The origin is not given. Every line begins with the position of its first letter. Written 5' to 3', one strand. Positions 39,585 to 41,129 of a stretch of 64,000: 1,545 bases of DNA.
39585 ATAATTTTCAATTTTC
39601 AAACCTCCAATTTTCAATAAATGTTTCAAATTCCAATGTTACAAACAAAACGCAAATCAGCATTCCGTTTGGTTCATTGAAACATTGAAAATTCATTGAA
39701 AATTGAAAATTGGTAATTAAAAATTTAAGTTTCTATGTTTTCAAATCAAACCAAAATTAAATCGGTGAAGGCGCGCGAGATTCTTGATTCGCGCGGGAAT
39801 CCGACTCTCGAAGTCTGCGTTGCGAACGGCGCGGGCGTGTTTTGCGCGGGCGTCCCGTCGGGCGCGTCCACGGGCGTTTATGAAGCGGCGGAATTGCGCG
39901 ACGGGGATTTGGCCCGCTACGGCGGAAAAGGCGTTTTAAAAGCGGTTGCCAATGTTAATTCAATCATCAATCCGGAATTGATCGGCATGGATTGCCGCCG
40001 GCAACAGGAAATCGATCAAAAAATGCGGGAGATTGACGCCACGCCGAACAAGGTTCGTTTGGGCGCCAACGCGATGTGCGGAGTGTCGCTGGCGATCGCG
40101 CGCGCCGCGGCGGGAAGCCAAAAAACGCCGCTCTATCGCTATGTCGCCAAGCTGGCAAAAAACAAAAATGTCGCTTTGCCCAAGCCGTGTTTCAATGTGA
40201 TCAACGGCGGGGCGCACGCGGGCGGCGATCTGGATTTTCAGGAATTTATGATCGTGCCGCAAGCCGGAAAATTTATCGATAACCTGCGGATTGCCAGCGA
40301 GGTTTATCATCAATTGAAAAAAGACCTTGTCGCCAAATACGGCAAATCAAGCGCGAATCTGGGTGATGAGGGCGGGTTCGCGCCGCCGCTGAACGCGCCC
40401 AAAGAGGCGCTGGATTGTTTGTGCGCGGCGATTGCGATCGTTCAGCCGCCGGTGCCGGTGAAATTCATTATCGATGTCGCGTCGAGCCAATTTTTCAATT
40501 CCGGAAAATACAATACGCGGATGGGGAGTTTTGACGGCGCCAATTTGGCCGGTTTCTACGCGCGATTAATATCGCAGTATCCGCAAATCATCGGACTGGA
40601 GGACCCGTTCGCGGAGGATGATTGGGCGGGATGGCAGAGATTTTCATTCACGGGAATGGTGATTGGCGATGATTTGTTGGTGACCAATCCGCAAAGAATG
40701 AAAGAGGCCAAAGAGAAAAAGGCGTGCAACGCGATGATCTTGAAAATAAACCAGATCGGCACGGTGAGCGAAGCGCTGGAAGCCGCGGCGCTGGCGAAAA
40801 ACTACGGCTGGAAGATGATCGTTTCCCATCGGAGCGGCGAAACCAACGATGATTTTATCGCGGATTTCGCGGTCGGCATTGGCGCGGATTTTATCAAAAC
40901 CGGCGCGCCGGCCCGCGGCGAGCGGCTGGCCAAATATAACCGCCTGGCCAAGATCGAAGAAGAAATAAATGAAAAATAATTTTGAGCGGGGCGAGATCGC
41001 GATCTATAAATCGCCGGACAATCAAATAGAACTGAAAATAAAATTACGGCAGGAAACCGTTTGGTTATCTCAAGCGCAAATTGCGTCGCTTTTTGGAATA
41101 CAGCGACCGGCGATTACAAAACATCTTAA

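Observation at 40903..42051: RhuM/Fic gene inserted into the 3' end of enolase, leaving a relic eno tail ~1.07 kb downstream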

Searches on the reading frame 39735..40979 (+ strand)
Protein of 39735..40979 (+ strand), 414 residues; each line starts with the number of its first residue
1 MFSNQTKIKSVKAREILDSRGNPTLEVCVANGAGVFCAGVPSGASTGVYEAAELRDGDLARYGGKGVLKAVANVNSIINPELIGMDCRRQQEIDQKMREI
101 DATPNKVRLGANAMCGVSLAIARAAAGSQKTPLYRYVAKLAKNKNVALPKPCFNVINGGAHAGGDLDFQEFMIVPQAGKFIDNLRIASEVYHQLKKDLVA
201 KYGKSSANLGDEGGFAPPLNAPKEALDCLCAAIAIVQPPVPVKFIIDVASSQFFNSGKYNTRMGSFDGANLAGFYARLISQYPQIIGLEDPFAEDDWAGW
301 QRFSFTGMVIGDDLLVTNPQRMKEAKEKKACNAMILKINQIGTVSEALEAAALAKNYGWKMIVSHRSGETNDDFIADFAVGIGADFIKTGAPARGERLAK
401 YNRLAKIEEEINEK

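Call 5: search_protein_families(library=pfam, proteins=[window:39735-40979:+], max_evalue=0.01)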
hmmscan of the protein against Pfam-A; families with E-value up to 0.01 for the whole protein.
window:39735-40979:+ (414 aa): 3 families
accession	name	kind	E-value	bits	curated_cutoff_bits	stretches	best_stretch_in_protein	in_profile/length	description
PF00113.28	Enolase_C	-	1.9e-93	313.5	21.5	1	147-413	3-283/296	Enolase, C-terminal TIM barrel domain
PF03952.21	Enolase_N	-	7.7e-54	181.8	35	1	8-137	1-131/131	Enolase, N-terminal domain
PF13378.12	MR_MLE_C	-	1e-05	25.8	29.4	1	286-363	73-152/219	Enolase C-terminal domain-like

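Call 7: find_encoding_contigs(protein=window:39735-40979:+, flank=6000, max_places=10)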
Protein window:39735-40979:+ (414 aa): 8 contigs read that carry it; 3 places shown.
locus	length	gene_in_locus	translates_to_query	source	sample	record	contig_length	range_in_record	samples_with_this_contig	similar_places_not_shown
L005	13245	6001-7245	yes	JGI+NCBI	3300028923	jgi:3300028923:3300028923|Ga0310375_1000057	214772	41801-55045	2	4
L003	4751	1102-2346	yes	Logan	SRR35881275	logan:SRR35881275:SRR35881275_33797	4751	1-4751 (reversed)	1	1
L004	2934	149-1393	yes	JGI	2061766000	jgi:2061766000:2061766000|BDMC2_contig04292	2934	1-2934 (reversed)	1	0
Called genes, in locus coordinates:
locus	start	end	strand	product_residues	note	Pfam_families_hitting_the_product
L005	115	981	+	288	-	PF01555:N6_N4_Mtase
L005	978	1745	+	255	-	PF14511:RE_EcoO109I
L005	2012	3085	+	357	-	PF03054:tRNA_Me_trans, PF20259:tRNA_Me_trans_M, PF20258:tRNA_Me_trans_C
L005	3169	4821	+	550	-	PF00091:Tubulin, PF12327:FtsZ_C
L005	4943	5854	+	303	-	PF00890:FAD_binding_2 (weak), PF01134:GIDA (faint), PF01266:DAO (faint), PF01946:Thi4 (faint), PF07992:Pyr_redox_2, PF12831:FAD_oxidored (weak), PF13738:Pyr_redox_3, PF00070:Pyr_redox, +2 more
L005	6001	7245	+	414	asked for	PF03952:Enolase_N, PF00113:Enolase_C, PF13378:MR_MLE_C (weak)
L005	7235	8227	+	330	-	PF13310:Virulence_RhuM, PF02661:Fic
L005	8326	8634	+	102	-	-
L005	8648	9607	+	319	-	PF00300:His_Phos_1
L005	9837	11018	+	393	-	PF04055:Radical_SAM, PF13186:SPASM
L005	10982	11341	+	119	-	PF04956:TrbC (weak)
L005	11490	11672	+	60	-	PF12837:Fer4_6 (weak)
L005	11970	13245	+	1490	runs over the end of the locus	PF18501:REC1, PF18516:RuvC_1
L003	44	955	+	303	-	PF00890:FAD_binding_2 (weak), PF01134:GIDA (faint), PF01266:DAO (faint), PF01946:Thi4 (faint), PF07992:Pyr_redox_2, PF12831:FAD_oxidored (weak), PF13738:Pyr_redox_3, PF00070:Pyr_redox, +2 more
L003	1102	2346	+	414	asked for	PF03952:Enolase_N, PF00113:Enolase_C, PF13378:MR_MLE_C (weak)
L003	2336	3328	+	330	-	PF13310:Virulence_RhuM, PF02661:Fic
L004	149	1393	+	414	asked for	PF03952:Enolase_N, PF00113:Enolase_C, PF13378:MR_MLE_C (weak)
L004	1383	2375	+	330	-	PF13310:Virulence_RhuM, PF02661:Fic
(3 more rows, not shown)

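Call 8: find_homologous_proteins(query=window:39735-40979:+, max_evalue=1e-30)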
Query window:39735-40979:+ (414 aa): 8000 proteins with E <= 1e-30 among 8000 candidates; the best 120 are listed.
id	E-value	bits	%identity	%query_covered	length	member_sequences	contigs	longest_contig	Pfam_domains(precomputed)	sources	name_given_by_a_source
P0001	2.0e-259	878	96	100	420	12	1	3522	PF03952.22,PF00113.29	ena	-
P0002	8.6e-247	837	90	99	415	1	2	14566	PF03952.22,PF00113.29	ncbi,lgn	ncbi:MAG: phosphopyruvate hydratase [Minisyncoccales bacterium]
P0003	3.1e-225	766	82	99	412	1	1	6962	PF03952.22,PF00113.29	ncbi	-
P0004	2.6e-223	759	82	100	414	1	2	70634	PF03952.22,PF00113.29,PF13378.13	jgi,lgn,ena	jgi:enolase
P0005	4.0e-222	755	81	99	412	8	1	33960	PF03952.22,PF00113.29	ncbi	-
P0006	2.4e-221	753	82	99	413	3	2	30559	PF03952.22,PF00113.29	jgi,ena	jgi:enolase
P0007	5.2e-221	752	80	100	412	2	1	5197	PF03952.22,PF00113.29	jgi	-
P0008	5.9e-221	752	81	100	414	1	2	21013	PF03952.22,PF00113.29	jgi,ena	-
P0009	1.3e-220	750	79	100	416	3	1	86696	PF03952.22,PF00113.29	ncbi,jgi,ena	-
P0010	2.4e-220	750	80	100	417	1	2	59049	PF03952.22,PF00113.29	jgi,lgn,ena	-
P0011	3.6e-220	749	79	100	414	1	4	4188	PF03952.22,PF00113.29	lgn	-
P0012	2.9e-219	746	81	99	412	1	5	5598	PF03952.22,PF00113.29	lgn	-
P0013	1.6e-216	737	79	100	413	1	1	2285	PF03952.22,PF00113.29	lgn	-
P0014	2.7e-216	736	78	100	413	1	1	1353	PF03952.22,PF00113.29,PF13378.13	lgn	-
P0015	6.6e-216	735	80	100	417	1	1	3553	PF03952.22,PF00113.29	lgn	-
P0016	9.2e-216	734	78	100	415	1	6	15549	PF03952.22,PF00113.29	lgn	-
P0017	1.5e-213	727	77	100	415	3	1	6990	PF03952.22,PF00113.29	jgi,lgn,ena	-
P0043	1.1e-162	560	64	100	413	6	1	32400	PF03952.22,PF00113.29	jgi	jgi:enolase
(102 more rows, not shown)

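Call 12: find_related_loci(query=window:39735-40979:+, collection=genome_contigs, flank=4000)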
Query window:39735-40979:+ (414 aa) in genome_contigs; peptide patterns used: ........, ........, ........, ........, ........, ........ (x = any residue, [..] = any of these).
600 stretches matched a pattern (row limit reached: there are more); 555 encode a relative of the query (tblastn E <= 1e-3); the best 80 are kept; 80 distinct loci.
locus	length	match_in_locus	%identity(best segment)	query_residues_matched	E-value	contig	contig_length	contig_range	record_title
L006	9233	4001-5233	90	4-414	0e+0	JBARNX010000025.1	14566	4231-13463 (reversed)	MAG: Minisyncoccales bacterium isolate MFD12107_ilm_asm_bin15 k127_82615, whole genome shotgun sequence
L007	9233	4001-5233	81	1-411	0e+0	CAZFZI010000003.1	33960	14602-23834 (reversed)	MAG TPA_asm: uncultured Candidatus Saccharibacteria bacterium isolate SRP178699_co3_51 genome assembly, contig: NODE_284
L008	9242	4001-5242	79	1-414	0e+0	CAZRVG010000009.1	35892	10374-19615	MAG TPA_asm: uncultured Candidatus Saccharibacteria bacterium isolate binchicken_co173_466 genome assembly, contig: NODE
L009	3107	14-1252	77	1-414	0e+0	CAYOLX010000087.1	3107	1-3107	MAG TPA_asm: uncultured Candidatus Saccharibacteria bacterium isolate SRP098346_co1_129 genome assembly, contig: NODE_52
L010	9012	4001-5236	78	1-411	0e+0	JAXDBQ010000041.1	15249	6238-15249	MAG: Patescibacteria group bacterium isolate POMEDNA-B22 Raw2_k127_954586, whole genome shotgun sequence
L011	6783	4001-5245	76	1-413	0e+0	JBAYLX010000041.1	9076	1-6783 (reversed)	MAG: Candidatus Paceibacterota bacterium isolate SO_2016_LW1_25 scaffold10066_LW64-88_2016, whole genome shotgun sequenc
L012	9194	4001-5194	62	8-407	5e-162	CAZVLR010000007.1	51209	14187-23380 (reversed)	MAG TPA_asm: uncultured Candidatus Saccharibacteria bacterium isolate SRP062349_co2_192 genome assembly, contig: NODE_38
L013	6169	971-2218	61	7-411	2e-158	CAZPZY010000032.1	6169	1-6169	MAG TPA_asm: uncultured Candidatus Saccharibacteria bacterium isolate binchicken_co184_55 genome assembly, contig: NODE_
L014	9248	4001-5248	61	7-411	2e-157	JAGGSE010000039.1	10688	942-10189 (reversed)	MAG: bacterium isolate AUK014 PB_MANV_014_c_000000000349, whole genome shotgun sequence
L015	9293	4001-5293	57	6-411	5e-156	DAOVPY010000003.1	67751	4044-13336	MAG TPA_asm: Candidatus Nealsonbacteria bacterium isolate CSMAG_1561 CSMAG_1561_k141_770350_length_67751_cov_42.9739, wh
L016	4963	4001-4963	73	4-325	2e-156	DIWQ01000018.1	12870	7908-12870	MAG TPA_asm: Patescibacteria group bacterium UBA6102 UBA6102_contig_8790, whole genome shotgun sequence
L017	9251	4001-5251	60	6-414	8e-156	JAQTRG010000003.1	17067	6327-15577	MAG: Candidatus Paceibacterota bacterium isolate STB_158 NODE_7817_length_17067_cov_2.638194_Sandtown_B, whole genome sh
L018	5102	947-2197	59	4-411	8e-155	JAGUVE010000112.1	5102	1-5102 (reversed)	MAG: Parcubacteria group bacterium isolate DeMMO5_22 c_000000008182, whole genome shotgun sequence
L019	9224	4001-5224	57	8-411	7e-150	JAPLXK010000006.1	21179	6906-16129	MAG: Candidatus Nealsonbacteria bacterium isolate LacPavin_0920_SED2_MAG_39_9 LacPavin_0920_SED2_scaffold_229992, whole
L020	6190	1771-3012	56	7-412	9e-150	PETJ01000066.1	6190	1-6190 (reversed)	MAG: Candidatus Nealsonbacteria bacterium CG01_land_8_20_14_3_00_12 CG01_land_8_20_14_3.00_scaffold_4102_c, whole genome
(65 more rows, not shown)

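Call 15: find_encoding_contigs(protein=P0001, flank=5000, max_places=4)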
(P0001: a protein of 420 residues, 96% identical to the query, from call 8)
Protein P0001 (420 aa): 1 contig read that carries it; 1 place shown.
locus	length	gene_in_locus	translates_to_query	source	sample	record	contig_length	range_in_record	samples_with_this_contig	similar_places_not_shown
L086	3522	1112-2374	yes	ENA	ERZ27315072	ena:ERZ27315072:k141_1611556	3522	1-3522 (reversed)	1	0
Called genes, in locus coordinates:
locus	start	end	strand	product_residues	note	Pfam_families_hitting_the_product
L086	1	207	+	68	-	?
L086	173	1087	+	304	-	-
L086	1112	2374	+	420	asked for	PF03952:Enolase_N, PF00113:Enolase_C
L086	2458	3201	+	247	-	PF00300:His_Phos_1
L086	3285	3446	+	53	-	PF12837:Fer4_6 (weak), PF13459:Fer4_15 (weak)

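Call 23: find_encoding_contigs(protein=P0043, flank=4000, max_places=3)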
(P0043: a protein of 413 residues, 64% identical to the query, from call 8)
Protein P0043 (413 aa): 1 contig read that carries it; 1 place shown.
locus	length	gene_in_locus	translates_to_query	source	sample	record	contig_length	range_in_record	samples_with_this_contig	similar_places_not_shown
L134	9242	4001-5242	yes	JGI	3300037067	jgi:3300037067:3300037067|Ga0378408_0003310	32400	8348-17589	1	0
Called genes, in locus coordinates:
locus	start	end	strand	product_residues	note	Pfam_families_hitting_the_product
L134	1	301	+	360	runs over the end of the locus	PF03054:tRNA_Me_trans, PF20259:tRNA_Me_trans_M, PF20258:tRNA_Me_trans_C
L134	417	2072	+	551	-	PF00091:Tubulin, PF12327:FtsZ_C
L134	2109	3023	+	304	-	PF01256:Carb_kinase, PF02110:HK (weak)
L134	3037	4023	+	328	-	PF00890:FAD_binding_2 (weak), PF01134:GIDA (faint), PF01266:DAO (faint), PF01946:Thi4 (faint), PF07992:Pyr_redox_2, PF12831:FAD_oxidored (weak), PF13738:Pyr_redox_3, PF00070:Pyr_redox, +2 more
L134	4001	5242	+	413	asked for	PF03952:Enolase_N, PF00113:Enolase_C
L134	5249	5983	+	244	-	PF00300:His_Phos_1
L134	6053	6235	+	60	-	PF12797:Fer4_2 (weak), PF12838:Fer4_7 (faint), PF25160:LdpA_Fe-S-bd (faint), PF00037:Fer4 (faint), PF12837:Fer4_6 (weak), PF14697:Fer4_21 (weak), PF13459:Fer4_15 (weak)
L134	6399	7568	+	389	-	-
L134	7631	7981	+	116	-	PF01645:Glu_synthase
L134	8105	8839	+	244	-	PF01645:Glu_synthase, PF01070:FMN_dh (weak)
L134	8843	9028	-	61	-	-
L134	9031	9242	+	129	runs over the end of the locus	-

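Call 24: find_encoding_contigs(protein=P0016, flank=4000, max_places=3)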
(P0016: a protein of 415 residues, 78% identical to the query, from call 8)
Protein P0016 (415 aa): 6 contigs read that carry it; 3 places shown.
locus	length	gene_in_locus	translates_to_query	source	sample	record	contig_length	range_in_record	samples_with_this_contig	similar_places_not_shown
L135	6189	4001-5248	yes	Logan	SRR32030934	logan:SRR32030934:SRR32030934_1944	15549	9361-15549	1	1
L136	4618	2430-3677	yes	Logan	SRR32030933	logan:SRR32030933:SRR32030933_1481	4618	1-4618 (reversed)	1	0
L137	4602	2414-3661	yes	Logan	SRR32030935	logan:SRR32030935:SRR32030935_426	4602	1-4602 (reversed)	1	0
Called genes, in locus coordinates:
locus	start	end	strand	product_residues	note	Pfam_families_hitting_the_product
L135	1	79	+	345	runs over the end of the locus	PF03054:tRNA_Me_trans, PF20259:tRNA_Me_trans_M, PF20258:tRNA_Me_trans_C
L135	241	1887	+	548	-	PF00091:Tubulin, PF12327:FtsZ_C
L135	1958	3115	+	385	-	-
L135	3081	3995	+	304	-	-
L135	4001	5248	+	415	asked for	PF03952:Enolase_N, PF00113:Enolase_C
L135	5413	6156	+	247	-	PF00300:His_Phos_1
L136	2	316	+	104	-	?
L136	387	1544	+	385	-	-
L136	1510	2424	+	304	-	-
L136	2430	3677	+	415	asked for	PF03952:Enolase_N, PF00113:Enolase_C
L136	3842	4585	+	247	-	PF00300:His_Phos_1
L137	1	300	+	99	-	?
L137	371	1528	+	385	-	-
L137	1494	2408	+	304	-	-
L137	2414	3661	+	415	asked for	PF03952:Enolase_N, PF00113:Enolase_C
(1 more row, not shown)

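Call 25: find_encoding_contigs(protein=P0017, flank=4000, max_places=3)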
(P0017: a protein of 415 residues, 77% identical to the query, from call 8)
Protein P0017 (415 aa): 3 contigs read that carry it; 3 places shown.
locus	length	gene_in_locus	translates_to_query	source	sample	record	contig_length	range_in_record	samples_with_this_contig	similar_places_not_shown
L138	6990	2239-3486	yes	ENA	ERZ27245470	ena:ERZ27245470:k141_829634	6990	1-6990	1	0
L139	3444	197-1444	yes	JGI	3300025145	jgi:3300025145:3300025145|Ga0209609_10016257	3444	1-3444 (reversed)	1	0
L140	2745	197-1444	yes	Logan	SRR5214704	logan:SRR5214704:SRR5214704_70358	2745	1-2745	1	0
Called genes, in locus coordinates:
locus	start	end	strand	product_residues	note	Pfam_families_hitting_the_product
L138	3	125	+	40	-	?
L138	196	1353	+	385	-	-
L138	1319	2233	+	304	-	-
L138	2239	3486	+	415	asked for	PF03952:Enolase_N, PF00113:Enolase_C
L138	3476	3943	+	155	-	PF13310:Virulence_RhuM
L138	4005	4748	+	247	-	PF00300:His_Phos_1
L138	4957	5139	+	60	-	PF12837:Fer4_6 (weak)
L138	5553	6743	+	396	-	PF01645:Glu_synthase, PF00478:IMPDH (weak), PF01070:FMN_dh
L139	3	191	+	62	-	?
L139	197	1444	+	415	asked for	PF03952:Enolase_N, PF00113:Enolase_C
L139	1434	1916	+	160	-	PF13310:Virulence_RhuM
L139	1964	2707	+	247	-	PF00300:His_Phos_1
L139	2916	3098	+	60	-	PF12837:Fer4_6 (weak)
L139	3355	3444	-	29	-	?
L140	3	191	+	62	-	?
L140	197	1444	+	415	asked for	PF03952:Enolase_N, PF00113:Enolase_C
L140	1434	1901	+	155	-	PF13310:Virulence_RhuM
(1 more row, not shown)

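Call 55: search_protein_families(library=pfam, proteins=[L008:6293-7123:+, L010:5291-7048:+], max_evalue=0.001)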
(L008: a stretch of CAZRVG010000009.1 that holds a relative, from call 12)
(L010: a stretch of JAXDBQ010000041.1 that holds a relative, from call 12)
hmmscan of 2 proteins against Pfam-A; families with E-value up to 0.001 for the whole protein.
L008:6293-7123:+ (276 aa): 1 family
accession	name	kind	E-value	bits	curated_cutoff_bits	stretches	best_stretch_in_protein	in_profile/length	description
PF01145.31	Band_7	-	7.1e-34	117.8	23.6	1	44-229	2-175/176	SPFH domain / Band 7 family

L010:5291-7048:+ (585 aa): 2 families
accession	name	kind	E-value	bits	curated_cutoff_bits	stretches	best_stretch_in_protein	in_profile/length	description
PF01555.25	N6_N4_Mtase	-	8.3e-34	117.9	26.7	1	88-402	1-208/221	DNA methylase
PF02086.21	MethyltransfD12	-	0.00081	19.6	22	0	46-121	139-212/253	D12 class N6 adenine-specific DNA methyltransferase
